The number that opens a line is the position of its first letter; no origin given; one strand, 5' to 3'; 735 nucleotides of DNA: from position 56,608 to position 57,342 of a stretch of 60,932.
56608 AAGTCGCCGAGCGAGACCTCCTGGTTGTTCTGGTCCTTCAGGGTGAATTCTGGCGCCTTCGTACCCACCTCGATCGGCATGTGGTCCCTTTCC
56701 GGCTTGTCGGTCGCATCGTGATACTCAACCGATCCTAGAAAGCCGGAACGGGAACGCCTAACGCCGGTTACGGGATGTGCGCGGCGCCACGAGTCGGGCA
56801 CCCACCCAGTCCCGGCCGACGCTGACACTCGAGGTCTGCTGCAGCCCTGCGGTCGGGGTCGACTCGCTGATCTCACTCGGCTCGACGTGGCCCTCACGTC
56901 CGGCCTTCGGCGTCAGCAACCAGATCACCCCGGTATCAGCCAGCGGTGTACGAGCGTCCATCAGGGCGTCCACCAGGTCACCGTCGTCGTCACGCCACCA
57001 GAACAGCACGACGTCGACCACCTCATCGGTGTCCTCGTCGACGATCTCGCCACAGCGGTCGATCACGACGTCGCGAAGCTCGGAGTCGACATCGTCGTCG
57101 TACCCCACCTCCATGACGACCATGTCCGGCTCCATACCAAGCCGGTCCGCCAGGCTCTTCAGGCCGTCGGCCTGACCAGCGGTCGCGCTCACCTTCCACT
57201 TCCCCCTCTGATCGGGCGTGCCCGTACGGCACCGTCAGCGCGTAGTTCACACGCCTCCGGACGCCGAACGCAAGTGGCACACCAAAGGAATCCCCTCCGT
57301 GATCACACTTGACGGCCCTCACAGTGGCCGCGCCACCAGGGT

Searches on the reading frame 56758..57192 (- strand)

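Call 68: search_protein_families(library=pfam, proteins=[window:56758-57192:-], max_evalue=0.001)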
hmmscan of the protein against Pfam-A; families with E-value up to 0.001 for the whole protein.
window:56758-57192:- (144 aa): 1 family
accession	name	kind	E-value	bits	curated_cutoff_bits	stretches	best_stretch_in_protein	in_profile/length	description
PF11253.13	DUF3052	-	3.9e-54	182.3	22.7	1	15-137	1-124/125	Protein of unknown function (DUF3052)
